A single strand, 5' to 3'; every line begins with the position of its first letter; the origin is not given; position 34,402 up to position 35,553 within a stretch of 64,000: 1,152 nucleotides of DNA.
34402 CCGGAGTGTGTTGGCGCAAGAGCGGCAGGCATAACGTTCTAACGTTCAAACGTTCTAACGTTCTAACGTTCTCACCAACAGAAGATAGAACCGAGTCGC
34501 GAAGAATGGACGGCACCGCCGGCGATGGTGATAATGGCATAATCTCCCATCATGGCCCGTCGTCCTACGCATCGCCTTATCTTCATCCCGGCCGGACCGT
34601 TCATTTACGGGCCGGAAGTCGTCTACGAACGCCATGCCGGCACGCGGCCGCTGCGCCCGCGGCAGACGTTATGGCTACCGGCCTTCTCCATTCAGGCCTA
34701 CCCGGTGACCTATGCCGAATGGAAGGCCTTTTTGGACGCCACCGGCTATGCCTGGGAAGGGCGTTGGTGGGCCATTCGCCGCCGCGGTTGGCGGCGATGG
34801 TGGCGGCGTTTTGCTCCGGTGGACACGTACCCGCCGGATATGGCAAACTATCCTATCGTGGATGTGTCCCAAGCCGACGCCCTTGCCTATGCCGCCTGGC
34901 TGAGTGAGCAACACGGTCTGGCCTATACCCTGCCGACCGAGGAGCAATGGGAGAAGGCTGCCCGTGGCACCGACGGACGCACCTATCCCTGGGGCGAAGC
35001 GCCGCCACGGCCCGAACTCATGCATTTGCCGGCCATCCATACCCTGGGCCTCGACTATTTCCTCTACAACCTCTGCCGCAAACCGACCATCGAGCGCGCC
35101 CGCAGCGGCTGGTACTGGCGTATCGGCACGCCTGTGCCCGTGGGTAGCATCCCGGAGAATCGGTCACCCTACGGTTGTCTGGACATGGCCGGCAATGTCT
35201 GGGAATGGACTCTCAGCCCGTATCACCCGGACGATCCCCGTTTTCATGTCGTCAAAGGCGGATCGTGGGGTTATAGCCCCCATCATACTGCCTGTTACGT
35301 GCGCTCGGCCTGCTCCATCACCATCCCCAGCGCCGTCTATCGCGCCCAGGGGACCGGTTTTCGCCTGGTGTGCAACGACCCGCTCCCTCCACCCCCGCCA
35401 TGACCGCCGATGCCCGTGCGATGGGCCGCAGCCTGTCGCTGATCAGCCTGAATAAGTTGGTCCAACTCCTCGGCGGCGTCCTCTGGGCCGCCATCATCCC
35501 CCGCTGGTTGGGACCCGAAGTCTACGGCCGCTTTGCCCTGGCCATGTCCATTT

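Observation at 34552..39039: Translationally coupled operon FGE-like enzyme / MOP flippase / PqqD-family RRE / AsnB-like amidotransferase: a lasso-like core without a B2 protease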

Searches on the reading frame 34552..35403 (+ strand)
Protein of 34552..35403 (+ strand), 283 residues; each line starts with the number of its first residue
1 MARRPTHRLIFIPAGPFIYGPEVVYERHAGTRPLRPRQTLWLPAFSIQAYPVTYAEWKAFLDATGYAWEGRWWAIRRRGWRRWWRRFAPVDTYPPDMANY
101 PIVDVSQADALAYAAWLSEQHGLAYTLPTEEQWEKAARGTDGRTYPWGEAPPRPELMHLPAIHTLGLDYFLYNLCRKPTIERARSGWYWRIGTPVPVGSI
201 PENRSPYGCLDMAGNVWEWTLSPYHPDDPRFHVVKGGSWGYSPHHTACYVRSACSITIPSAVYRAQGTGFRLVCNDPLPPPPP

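Call 7: search_protein_families(library=pfam, proteins=[window:34552-35403:+], max_evalue=0.01)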
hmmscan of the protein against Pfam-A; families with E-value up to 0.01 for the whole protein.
window:34552-35403:+ (283 aa): 1 family
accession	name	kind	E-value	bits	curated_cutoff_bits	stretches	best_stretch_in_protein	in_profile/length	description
PF03781.23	FGE-sulfatase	-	4.1e-46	158.1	23.3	1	8-273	4-254/255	Sulfatase-modifying factor enzyme 1-like domain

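Call 8: search_protein_families(library=ncbifam, proteins=[window:34552-35403:+], max_evalue=0.1)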
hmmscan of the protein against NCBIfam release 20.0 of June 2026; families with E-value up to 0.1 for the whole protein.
window:34552-35403:+ (283 aa): 7 families
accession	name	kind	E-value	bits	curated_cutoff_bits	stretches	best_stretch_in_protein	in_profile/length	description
TIGR03440.2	egtB_TIGR03440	equivalog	4.1e-15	55.8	360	1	35-244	196-371/413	ergothioneine biosynthesis protein EgtB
NF041186.1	SenA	equivalog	6.7e-15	55.4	420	1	37-226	196-324/382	selenoneine synthase SenA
TIGR03525.2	GldK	equivalog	5.3e-14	52.4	350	2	96-150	216-282/408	T9SS ring complex lipoprotein PorK/GldK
NF051459.1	pyoverdine_PvdO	equivalog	1.7e-13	50.3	500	2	9-147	36-165/280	dihydropyoverdine dehydrogenase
TIGR04344.1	ovoA_Nterm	equivalog_domain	6.1e-09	35.3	400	1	42-226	222-386/444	5-histidylcysteine sulfoxide synthase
TIGR03524.1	GldJ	equivalog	0.0055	15.4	458.2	0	205-226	346-367/559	gliding motility lipoprotein GldJ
TIGR02171.1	Fb_sc_TIGR02171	subfamily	0.067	11.1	544.35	0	230-274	239-281/912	TIGR02171 family lipoprotein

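Call 52: search_solved_structures(query=window:34552-35403:+, max_evalue=0.001, show_alignments=3)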
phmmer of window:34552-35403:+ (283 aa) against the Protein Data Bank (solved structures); distinct sequences matched with E-value up to 0.001: 25.
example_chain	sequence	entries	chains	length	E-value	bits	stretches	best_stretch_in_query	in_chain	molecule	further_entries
4x8b_A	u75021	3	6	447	7.4e-19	71.2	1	10-159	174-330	Sulfoxide synthase EgtB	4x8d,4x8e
7spq_A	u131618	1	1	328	2.3e-16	63.1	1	36-150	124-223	Serine/threonine kinase ToxD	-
1y4j_A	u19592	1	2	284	2.7e-16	62.8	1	72-275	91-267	Sulfatase modifying factor 2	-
31dc_A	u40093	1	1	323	1.8e-12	50.3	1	72-277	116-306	Formylglycine-generating enzyme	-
2aft_X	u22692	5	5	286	2.3e-12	49.9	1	72-273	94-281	Sulfatase modifying factor 1 | Sulfatase-modifying factor 1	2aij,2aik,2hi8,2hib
7ml6_A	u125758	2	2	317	3.5e-12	49.3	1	36-238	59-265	CalU17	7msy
1y1e_X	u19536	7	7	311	3.5e-12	49.3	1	72-274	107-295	C-alpha-formyglycine-generating enzyme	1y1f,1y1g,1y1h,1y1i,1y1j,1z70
5ssx_A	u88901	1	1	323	3.8e-12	49.2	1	72-276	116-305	Formylglycine-generating enzyme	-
5ssy_A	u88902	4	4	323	4.8e-12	48.9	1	72-276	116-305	Formylglycine-generating enzyme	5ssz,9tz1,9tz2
8aru_A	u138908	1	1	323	5.5e-12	48.7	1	72-276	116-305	Formylglycine-generating enzyme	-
6vqp_A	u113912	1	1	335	5.6e-12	48.6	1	36-238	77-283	CalU17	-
2aii_X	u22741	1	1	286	7.8e-12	48.2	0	72-273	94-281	Sulfatase modifying factor 1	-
2afy_X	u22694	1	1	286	3.1e-11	46.2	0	72-239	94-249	Sulfatase modifying factor 1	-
8u41_A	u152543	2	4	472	7.9e-09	38.3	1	194-228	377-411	Selenoxide synthase OvsA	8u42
8ux5_A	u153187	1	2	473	8e-09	38.3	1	194-228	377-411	Selenoxide synthase OvsA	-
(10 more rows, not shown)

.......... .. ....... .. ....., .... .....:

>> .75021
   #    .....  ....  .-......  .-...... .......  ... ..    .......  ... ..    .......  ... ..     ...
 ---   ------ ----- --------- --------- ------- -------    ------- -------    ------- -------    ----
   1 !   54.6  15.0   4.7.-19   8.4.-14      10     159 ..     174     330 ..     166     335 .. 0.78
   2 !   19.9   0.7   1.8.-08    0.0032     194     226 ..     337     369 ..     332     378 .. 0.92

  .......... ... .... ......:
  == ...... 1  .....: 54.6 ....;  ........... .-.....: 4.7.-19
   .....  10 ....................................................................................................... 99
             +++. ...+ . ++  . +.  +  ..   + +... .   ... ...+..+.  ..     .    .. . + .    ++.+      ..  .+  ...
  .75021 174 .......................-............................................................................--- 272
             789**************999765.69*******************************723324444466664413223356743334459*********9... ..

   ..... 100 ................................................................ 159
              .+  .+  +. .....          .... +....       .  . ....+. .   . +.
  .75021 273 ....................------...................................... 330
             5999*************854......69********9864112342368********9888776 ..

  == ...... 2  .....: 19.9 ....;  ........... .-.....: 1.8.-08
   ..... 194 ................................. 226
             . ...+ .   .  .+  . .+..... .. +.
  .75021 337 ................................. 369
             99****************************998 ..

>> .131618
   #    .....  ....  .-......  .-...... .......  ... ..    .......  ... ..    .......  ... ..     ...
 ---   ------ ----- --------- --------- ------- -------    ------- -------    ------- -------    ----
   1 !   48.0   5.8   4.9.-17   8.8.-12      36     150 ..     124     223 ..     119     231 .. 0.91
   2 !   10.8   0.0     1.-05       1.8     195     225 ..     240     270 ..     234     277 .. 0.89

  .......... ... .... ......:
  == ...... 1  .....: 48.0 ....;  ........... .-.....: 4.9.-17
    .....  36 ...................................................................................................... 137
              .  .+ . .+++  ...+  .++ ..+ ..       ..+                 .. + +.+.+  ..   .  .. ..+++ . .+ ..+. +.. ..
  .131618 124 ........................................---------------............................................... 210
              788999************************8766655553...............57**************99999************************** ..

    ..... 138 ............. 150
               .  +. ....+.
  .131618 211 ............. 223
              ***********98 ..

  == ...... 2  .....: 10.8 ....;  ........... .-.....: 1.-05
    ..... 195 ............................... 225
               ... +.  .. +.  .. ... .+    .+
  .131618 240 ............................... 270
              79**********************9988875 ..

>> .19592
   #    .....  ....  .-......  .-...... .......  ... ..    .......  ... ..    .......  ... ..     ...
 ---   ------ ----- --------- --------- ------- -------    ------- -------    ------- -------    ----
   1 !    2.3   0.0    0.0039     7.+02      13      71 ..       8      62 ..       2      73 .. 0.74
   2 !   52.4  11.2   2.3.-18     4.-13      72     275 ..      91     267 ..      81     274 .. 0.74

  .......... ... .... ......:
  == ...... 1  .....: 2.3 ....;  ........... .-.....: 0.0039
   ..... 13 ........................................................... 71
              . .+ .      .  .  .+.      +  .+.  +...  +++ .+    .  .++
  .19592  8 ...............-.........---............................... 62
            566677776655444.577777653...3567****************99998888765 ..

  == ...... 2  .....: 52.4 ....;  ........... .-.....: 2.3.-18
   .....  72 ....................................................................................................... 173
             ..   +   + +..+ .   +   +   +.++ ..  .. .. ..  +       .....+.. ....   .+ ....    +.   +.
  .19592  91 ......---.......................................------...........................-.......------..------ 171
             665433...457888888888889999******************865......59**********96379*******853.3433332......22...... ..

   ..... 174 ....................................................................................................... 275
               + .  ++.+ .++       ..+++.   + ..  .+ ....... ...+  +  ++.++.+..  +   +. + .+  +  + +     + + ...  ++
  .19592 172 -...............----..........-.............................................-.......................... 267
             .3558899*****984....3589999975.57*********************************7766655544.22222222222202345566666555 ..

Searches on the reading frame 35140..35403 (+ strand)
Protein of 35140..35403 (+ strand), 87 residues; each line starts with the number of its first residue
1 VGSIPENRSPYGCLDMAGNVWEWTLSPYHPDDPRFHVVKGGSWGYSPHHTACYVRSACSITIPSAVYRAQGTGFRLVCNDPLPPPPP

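Call 53: search_solved_structures(query=window:35140-35403:+, max_evalue=1, show_alignments=5)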
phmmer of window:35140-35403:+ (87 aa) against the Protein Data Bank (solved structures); distinct sequences matched with E-value up to 1: 13.
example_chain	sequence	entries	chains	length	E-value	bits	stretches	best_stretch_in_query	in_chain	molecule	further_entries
1y4j_A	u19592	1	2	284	1.5e-07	35.2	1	8-79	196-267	Sulfatase modifying factor 2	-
8u41_A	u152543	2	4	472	0.00075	23.3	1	3-32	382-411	Selenoxide synthase OvsA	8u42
8ux5_A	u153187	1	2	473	0.00079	23.2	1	3-32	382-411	Selenoxide synthase OvsA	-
7ml6_A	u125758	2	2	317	0.0017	22.1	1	5-42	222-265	CalU17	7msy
6vqp_A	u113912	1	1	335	0.0019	22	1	5-42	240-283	CalU17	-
8vig_A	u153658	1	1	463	0.015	19.1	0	2-27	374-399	Sulfoxide synthase EgtB-IV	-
4x8b_A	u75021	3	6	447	0.13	16.1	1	2-30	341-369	Sulfoxide synthase EgtB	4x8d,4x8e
31dc_A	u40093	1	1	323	0.42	14.5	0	10-81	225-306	Formylglycine-generating enzyme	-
9myj_B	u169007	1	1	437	0.74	13.6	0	9-28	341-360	Lipoprotein, putative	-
9p6h_B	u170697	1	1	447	0.76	13.6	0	9-28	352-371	Lipoprotein, putative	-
5vf4_A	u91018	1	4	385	0.93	13.3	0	8-24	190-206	Uncharacterized protein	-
9ots_A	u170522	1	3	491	0.94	13.3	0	9-28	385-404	Por secretion system protein porK/gldK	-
9mzu_A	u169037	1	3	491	0.94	13.3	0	9-28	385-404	PorK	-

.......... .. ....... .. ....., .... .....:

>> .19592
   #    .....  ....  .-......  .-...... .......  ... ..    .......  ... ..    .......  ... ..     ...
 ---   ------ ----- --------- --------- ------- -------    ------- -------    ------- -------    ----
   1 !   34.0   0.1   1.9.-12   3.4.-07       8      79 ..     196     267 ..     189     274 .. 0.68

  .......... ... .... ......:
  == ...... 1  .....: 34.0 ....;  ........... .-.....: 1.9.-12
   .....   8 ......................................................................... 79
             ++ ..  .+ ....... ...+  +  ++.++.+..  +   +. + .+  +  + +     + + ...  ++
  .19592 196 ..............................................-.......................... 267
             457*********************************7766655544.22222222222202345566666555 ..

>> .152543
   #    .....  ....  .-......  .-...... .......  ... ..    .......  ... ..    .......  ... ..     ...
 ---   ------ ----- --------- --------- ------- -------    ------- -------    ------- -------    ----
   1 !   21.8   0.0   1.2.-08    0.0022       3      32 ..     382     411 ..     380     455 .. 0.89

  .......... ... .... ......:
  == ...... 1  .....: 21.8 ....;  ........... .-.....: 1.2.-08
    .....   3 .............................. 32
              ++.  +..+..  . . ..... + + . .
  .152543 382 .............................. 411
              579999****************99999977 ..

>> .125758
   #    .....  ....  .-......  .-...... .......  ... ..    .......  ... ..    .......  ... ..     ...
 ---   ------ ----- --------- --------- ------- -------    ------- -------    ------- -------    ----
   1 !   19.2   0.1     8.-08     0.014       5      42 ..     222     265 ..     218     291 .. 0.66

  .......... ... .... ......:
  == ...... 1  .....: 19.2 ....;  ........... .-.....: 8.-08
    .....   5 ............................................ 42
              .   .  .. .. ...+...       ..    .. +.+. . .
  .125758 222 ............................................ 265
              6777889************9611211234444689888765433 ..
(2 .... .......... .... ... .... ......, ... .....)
